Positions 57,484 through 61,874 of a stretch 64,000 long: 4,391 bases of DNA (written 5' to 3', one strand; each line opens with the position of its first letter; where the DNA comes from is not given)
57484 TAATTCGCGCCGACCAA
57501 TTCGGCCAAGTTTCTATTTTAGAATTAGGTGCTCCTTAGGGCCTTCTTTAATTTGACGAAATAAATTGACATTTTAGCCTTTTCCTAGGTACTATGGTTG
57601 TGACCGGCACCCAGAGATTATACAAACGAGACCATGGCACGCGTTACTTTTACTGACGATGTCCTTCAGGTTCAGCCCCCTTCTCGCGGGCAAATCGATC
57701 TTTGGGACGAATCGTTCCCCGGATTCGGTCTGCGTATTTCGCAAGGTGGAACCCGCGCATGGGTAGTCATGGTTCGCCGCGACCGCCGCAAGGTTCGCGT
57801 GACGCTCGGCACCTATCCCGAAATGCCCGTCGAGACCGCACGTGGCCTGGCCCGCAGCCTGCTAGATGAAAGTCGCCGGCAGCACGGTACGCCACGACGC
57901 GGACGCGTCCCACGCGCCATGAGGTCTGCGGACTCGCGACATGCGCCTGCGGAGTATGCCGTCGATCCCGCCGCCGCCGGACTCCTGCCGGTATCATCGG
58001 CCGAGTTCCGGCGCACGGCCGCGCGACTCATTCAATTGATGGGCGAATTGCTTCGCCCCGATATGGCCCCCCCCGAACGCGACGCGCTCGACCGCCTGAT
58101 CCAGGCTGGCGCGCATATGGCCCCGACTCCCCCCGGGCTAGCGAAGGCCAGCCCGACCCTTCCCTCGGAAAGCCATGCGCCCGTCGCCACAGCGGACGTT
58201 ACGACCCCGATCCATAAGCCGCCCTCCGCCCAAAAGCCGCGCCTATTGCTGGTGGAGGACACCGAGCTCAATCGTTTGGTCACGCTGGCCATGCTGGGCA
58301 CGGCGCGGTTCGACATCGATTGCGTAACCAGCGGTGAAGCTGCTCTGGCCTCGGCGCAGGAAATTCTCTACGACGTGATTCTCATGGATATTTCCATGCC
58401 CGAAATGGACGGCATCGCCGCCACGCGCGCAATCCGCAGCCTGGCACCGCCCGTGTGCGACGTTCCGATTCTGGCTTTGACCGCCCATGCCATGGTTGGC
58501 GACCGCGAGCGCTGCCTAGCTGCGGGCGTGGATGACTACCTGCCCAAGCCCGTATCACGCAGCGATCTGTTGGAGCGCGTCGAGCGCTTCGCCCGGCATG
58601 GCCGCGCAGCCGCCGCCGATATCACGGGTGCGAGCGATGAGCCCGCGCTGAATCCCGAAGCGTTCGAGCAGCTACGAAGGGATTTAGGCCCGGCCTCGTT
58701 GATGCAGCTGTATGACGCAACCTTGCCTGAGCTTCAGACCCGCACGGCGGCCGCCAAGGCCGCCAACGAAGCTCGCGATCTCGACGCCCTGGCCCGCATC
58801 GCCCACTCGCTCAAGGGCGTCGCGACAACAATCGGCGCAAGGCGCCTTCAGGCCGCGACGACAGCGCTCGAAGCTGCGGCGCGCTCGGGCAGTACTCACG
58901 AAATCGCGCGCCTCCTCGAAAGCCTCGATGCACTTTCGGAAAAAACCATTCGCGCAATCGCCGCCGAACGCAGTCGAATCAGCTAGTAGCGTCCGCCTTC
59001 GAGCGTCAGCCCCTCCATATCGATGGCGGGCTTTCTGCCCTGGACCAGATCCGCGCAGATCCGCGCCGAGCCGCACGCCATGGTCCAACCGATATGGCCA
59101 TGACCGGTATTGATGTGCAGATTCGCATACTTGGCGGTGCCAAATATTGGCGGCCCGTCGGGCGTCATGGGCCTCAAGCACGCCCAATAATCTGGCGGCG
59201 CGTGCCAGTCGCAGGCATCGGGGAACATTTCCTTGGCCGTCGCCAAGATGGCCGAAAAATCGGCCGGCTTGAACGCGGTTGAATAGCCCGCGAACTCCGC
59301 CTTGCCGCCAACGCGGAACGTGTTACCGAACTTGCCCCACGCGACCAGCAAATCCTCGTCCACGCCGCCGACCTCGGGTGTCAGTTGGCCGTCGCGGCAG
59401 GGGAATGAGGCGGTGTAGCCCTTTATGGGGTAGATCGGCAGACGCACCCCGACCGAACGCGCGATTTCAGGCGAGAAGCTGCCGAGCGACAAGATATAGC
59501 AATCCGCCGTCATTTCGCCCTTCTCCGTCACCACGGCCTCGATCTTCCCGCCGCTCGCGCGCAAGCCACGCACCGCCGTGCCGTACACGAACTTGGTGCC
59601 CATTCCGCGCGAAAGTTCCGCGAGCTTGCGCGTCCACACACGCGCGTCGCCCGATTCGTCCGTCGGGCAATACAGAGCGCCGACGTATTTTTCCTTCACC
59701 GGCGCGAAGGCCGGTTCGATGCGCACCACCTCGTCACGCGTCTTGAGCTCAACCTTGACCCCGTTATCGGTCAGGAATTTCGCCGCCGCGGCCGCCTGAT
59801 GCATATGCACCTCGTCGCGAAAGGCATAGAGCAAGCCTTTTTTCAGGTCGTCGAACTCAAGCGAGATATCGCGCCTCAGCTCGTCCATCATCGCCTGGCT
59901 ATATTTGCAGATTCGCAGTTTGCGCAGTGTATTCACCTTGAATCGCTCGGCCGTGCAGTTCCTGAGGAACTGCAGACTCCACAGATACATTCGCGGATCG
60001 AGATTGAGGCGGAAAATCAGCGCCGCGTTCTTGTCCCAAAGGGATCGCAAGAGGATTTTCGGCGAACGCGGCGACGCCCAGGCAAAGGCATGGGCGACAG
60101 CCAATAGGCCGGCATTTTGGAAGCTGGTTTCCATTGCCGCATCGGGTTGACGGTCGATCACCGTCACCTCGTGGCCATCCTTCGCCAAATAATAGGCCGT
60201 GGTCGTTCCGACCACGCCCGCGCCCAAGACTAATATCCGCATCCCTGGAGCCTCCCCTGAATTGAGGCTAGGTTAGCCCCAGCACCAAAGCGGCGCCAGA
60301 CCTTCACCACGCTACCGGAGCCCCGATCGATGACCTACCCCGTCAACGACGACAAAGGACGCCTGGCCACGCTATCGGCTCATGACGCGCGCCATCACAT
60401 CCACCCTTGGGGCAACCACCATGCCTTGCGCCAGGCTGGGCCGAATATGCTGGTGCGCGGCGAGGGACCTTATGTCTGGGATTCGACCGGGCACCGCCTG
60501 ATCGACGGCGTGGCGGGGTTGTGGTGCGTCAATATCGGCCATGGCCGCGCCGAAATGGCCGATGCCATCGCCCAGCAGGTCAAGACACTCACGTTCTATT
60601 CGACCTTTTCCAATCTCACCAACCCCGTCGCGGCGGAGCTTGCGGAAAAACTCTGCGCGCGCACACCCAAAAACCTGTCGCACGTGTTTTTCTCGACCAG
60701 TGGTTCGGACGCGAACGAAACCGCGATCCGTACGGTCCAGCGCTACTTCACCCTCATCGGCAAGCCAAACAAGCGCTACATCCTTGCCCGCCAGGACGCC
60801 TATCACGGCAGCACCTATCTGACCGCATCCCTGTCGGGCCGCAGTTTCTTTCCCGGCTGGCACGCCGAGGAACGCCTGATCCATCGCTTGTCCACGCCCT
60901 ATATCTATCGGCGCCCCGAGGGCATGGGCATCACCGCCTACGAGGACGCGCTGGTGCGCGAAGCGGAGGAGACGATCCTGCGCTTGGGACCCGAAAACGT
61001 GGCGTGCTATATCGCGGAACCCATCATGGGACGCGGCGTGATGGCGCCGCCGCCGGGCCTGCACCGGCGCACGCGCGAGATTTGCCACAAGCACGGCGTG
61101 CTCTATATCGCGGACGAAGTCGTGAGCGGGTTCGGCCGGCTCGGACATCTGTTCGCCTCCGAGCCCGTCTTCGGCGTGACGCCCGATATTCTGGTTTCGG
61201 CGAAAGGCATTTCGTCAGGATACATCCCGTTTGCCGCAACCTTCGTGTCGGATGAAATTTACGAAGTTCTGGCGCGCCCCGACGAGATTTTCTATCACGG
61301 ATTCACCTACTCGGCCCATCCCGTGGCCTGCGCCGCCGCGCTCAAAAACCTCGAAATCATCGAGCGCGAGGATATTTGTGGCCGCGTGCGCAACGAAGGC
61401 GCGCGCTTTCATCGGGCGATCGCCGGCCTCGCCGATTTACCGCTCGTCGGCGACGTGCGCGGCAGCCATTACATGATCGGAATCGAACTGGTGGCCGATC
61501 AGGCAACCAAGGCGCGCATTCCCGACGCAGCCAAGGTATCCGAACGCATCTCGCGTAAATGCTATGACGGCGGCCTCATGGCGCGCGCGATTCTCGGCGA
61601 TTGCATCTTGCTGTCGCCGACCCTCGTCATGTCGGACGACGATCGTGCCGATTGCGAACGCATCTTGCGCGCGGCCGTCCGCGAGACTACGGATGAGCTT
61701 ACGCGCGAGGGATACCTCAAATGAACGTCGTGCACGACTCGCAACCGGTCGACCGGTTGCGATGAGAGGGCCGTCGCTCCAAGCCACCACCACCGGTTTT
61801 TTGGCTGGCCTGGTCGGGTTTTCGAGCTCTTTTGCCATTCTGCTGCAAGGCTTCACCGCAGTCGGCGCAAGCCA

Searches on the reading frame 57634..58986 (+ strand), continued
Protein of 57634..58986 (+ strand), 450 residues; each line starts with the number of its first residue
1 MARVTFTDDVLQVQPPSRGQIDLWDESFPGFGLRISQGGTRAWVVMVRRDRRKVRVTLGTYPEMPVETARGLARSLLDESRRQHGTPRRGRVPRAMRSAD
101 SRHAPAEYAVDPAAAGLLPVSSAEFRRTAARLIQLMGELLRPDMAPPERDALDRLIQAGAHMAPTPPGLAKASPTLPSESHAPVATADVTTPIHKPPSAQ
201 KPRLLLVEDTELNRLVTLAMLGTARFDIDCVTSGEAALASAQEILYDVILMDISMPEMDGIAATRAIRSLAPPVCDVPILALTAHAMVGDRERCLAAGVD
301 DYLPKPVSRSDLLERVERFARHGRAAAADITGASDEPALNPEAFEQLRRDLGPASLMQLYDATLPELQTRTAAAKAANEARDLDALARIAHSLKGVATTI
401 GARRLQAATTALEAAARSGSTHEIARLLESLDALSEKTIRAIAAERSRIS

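Call 52: search_protein_families(library=pfam, proteins=[P0077, P0025, P0030], max_evalue=0.001)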
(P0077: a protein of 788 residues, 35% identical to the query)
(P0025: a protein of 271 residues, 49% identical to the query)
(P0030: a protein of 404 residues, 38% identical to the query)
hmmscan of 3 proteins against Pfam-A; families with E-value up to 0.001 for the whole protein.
P0077 (788 aa): 7 families
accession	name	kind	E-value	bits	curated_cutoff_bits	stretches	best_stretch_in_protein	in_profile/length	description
PF02518.31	HATPase_c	-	2.5e-26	92.7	26.4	1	369-483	1-109/111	Histidine kinase-, DNA gyrase B-, and HSP90-like ATPase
PF00072.30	Response_reg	-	1.6e-25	89.8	30.2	1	528-640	1-110/111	Response regulator receiver domain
PF00512.31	HisKA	-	7.7e-15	55.1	26.9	1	257-322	1-66/66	His Kinase A (phospho-acceptor) domain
PF01627.28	Hpt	-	4.1e-14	53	24.6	1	704-782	7-81/84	Hpt domain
PF13356.12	Arm-DNA-bind_3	-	5.7e-10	39.6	27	1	23-80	16-69/83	Arm DNA-binding domain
PF00989.32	PAS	-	1.7e-08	34.9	22.6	1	125-224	3-101/113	PAS fold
PF13426.13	PAS_9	-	5.8e-05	23.7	27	1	133-235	1-102/103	PAS domain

P0025 (271 aa): 3 families
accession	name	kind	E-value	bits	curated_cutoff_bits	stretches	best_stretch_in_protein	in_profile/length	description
PF00072.30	Response_reg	-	3.8e-28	98.3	30.2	1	26-138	1-110/111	Response regulator receiver domain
PF01627.28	Hpt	-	3.7e-14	53.2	24.6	1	181-262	2-83/84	Hpt domain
PF19449.4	DUF5987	-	0.00017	21.8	27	0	27-83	101-154/180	Family of unknown function (DUF5987)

P0030 (404 aa): 3 families
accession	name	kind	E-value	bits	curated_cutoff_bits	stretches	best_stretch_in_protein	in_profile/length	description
PF00072.30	Response_reg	-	3e-52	175.9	30.2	2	151-263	1-111/111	Response regulator receiver domain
PF01627.28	Hpt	-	4.6e-11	43.3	24.6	1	306-380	2-76/84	Hpt domain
PF23198.2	PDE8A_N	-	0.00044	20.6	29.6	0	154-245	18-108/147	PDE8A-like, N-terminal domain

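Call 84: predict_structure(alignment_id=A2)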
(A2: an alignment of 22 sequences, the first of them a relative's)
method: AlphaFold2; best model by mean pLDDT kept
length: 450 residues; sequences in the alignment: 22
mean_pLDDT: 74.8   pTM: 0.37
mean pLDDT of the five models: 74.8, 74.7, 73.3, 73.3, 48.8
residues with pLDDT >= 90: 98; 70-90: 234; 50-70: 45; < 50: 73
segments of 3 or more residues with pLDDT < 50: 86-118, 164-198, 331-333
pLDDT, mean of each block of 10 residues (from residue 1): 81 87 91 93 91 90 90 92 58 33 32 44 68 68 74 74 43 30 29 41 89 82 83 89 91 74 89 88 67 80 79 85 65 60 77 85 90 93 91 85 83 79 82 88 83
secondary structure, 60 per line:
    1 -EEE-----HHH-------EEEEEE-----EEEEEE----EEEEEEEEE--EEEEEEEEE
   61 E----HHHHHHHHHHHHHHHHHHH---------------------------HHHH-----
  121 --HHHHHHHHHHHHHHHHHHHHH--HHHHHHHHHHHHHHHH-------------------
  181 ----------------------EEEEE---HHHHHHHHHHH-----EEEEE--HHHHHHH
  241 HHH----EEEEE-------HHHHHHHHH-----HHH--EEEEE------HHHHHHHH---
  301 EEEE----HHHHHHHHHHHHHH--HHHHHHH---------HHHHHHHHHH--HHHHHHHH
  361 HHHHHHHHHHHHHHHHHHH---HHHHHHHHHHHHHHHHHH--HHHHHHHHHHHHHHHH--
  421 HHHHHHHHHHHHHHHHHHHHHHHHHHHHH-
elements in order: E2-4 E20-25 E31-36 E41-49 E52-61 H66-84 H112-115 H123-143 H146-161 E203-207 H211-221 E227-231 H234-243 E248-252 H260-268 E279-283 H290-297 E301-304 H309-322 H325-331 H341-350 H353-379 H383-400 H403-418 H421-449

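Call 88: fold_search(model_id=the predicted structure, library=pdb)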
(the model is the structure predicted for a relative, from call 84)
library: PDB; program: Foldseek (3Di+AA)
matches with E <= 10: 1333; with E <= 0.001: 551
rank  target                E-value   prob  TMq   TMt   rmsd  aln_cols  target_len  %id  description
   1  8phn                  4.2e-09  1.00  0.24  0.82   2.5       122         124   38  Receiver domain from hybrid Histidine Kinase 3 from Chaetomium thermophilum (released 2024-07-03)
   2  7cfw                  5.2e-09  1.00  0.26  0.89   1.8       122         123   43  Crystal structure of the receiver domain of sensor histidine kinase PA1611 (PA1611REC) from Pseudomonas aeruginosa PAO1  (released 2020-11-04)
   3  7c1j                  9.5e-09  1.00  0.26  0.89   1.9       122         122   43  Crystal structure of the receiver domain of sensor histidine kinase PA1611 (PA1611REC) from Pseudomonas aeruginosa PAO1  (released 2020-11-04)
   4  7qz2_B                3.3e-08  1.00  0.25  0.81   2.5       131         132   37  Crystal structure of GacS D1 domain in complex with BeF3- (released 2022-07-06)
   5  2v0n_A                3.3e-08  1.00  0.26  0.25   9.6       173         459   25  ACTIVATED RESPONSE REGULATOR PLED IN COMPLEX WITH C-DIGMP AND GTP- ALPHA-S (released 2007-08-21)
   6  1w25_A                3.9e-08  1.00  0.25  0.25   8.9       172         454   28  Response regulator PleD in complex with c-diGMP (released 2004-11-18)
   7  9g85_A                5.1e-08  1.00  0.25  0.25   8.8       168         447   30  Structure of Response regulator PleD in complex with c-diGMP and ppGpp (released 2025-08-06)
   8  9of4_A                6.7e-08  1.00  0.25  0.86   2.9       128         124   30  Structure of the Acinetobacter baumannii Response Regulator PmrA Receiver Domain M12I Mutation (released 2025-11-26)
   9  9of6_B                7.0e-08  1.00  0.25  0.87   1.7       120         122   31  Structure of the Acinetobacter baumannii Response Regulator PmrA Receiver Domain I13M Mutation in Active Dimer State (released 2025-11-26)
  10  7qzo_B                7.4e-08  1.00  0.25  0.80   2.6       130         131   38  Crystal structure of GacS D1 domain (released 2022-07-06)
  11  1nxp                  7.8e-08  1.00  0.25  0.89   1.7       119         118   28  MicArec pH4.5 (released 2004-02-17)
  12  7qz2_A                7.8e-08  1.00  0.25  0.81   2.6       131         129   37  Crystal structure of GacS D1 domain in complex with BeF3- (released 2022-07-06)
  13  1m5t                  8.3e-08  1.00  0.26  0.89   1.8       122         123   34  CRYSTAL STRUCTURE OF THE RESPONSE REGULATOR DIVK (released 2002-11-15)
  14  9g85_D                8.3e-08  1.00  0.25  0.25   9.0       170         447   29  Structure of Response regulator PleD in complex with c-diGMP and ppGpp (released 2025-08-06)
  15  2wb4_A                8.7e-08  1.00  0.26  0.25   1.6       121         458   34  activated diguanylate cyclase PleD in complex with c-di-GMP (released 2010-04-21)
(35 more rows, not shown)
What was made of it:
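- On Two-component receiver / phosphotransfer protein: The REC fold is closest to receiver domains of hybrid kinases (call 88).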

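Call 91: search_protein_families(library=ncbifam, proteins=[window:57634-58986:+], max_evalue=0.01)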
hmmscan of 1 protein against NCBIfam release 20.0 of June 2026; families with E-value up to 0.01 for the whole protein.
window:57634-58986:+ (450 aa): 87 families (the best 25 are shown)
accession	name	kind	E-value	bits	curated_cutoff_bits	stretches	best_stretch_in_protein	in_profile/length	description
NF008318.0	PRK11107.1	equivalog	2.6e-33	115.1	890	1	187-436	653-908/920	two-component sensor histidine kinase BarA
NF011874.0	PRK15347.1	equivalog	2.7e-30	105.2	852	1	203-435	692-911/921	two component system sensor kinase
NF008302.0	PRK11091.1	equivalog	1.2e-25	89.9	838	1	198-439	522-766/779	aerobic respiration two-component sensor histidine kinase ArcB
TIGR02956.1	TMAO_torS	equivalog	2.9e-23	81.9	676.5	1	185-427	689-950/967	TMAO reductase system sensor histidine kinase/response regulator TorS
NF038297.2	hybrid_HK_HrmK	equivalog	1.6e-21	76.6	725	1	190-316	479-604/607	hybrid histidine kinase/response regulator HrmK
NF045901.1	HisKinLetSLeg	equivalog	2.3e-21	75.6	1650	1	199-430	669-892/906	two-component system sensor histidine kinase LetS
NF007135.0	PRK09581.1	equivalog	4.1e-19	68.7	474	1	203-321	4-121/457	PleD family two-component system response regulator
NF012023.0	PRK15479.1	equivalog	5.5e-19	68.6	337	1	203-327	2-123/224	transcriptional regulator TctD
TIGR02154.1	PhoB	equivalog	6.7e-19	68.1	296.2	1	202-331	3-131/226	phosphate regulon transcriptional regulator PhoB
NF008099.0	PRK10841.1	equivalog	9.4e-19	66.7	920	1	191-324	814-944/949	two-component system sensor histidine kinase RcsC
NF051850.1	RespRegRprY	equivalog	1.4e-18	67.2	370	1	201-322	4-122/234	response regulator transcription factor RprY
NF041733.1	resp_reg_CseB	equivalog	4.4e-18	65.5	350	1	203-347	2-142/228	two-component system response regulator CseB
TIGR01387.1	cztR_silR_copR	subfamily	4.8e-18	65.6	279.2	1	205-330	2-124/218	heavy metal response regulator transcription factor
NF045991.1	RespRegCtrARhodob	equivalog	8.3e-18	64.9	350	1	203-328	2-124/224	response regulator transcription factor CtrA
NF040689.1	MtrAB_MtrA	equivalog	3.6e-17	62.5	300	1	207-326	5-119/219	MtrAB system response regulator MtrA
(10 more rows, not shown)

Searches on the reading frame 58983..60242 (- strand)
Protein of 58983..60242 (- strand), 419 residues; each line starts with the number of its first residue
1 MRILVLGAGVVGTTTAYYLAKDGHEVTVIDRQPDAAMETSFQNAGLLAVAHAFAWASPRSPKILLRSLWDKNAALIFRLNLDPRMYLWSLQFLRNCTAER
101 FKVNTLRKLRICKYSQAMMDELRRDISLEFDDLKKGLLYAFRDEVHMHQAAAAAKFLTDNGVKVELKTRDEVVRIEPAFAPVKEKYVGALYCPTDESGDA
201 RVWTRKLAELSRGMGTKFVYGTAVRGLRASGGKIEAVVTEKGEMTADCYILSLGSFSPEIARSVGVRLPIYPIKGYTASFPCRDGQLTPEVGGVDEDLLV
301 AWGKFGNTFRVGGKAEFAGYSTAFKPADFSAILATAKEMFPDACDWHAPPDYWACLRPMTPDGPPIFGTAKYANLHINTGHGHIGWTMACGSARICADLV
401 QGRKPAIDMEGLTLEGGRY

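Call 8: search_protein_families(library=pfam, proteins=[window:58983-60242:-], max_evalue=0.01)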
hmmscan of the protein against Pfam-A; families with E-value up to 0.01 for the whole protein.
window:58983-60242:- (419 aa): 16 families
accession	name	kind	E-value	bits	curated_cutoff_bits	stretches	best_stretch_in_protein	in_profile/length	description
PF01266.30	DAO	-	5.1e-65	220.8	27.9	1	2-399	1-353/353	FAD dependent oxidoreductase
PF13450.12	NAD_binding_8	-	9.4e-08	32.7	21.9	1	5-56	1-52/68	NAD(P)-binding Rossmann-like domain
PF07992.20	Pyr_redox_2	-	2.1e-07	31.1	26.1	1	2-36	144-178/291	Pyridine nucleotide-disulphide oxidoreductase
PF02558.23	ApbA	-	3.9e-07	30.3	22.2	1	3-43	1-38/150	Ketopantoate reductase PanE/ApbA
PF00070.33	Pyr_redox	-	1.5e-06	29.1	22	1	2-34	1-33/82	Pyridine nucleotide-disulphide oxidoreductase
PF03721.20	UDPG_MGDP_dh_N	-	1.7e-05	24.9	27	1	1-33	1-33/187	UDP-glucose/GDP-mannose dehydrogenase family, NAD binding domain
PF02737.24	3HCDH_N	-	0.00011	22.6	22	1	3-38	2-37/180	3-hydroxyacyl-CoA dehydrogenase, NAD binding domain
PF03435.24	Sacchrp_dh_NADP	-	0.00013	22.8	25.1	1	3-46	1-46/129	Saccharopine dehydrogenase NADP binding domain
PF02254.24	TrkA_N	-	0.00035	21.3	23.8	1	3-40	1-38/116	TrkA-N domain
PF03486.20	HI0933_like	-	0.0005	20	50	0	2-37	2-37/244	HI0933-like protein Rossmann domain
PF01210.29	NAD_Gly3P_dh_N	-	0.00056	20.3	23.1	1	3-37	2-36/158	NAD-dependent glycerol-3-phosphate dehydrogenase N-terminus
PF01262.27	AlaDh_PNT_C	-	0.0011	18.8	23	1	2-39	30-67/214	Alanine dehydrogenase/PNT, C-terminal domain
PF03446.21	NAD_binding_2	-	0.0047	17.4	21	1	3-44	2-43/161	NAD binding domain of 6-phosphogluconate dehydrogenase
PF01494.25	FAD_binding_3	-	0.0061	16.3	22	0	3-36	4-37/349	FAD binding domain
PF03807.23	F420_oxidored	-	0.0078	17.2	21.6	0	2-40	1-41/94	NADP oxidoreductase coenzyme F420-dependent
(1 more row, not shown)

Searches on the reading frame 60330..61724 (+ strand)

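Call 8: search_protein_families(library=pfam, proteins=[window:60330-61724:+], max_evalue=0.01)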
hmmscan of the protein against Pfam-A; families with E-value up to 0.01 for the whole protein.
window:60330-61724:+ (464 aa): 1 family
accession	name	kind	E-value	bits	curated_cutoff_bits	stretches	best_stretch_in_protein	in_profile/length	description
PF00202.27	Aminotran_3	-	9.1e-80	268.7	30.5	1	40-449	12-402/403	Aminotransferase class-III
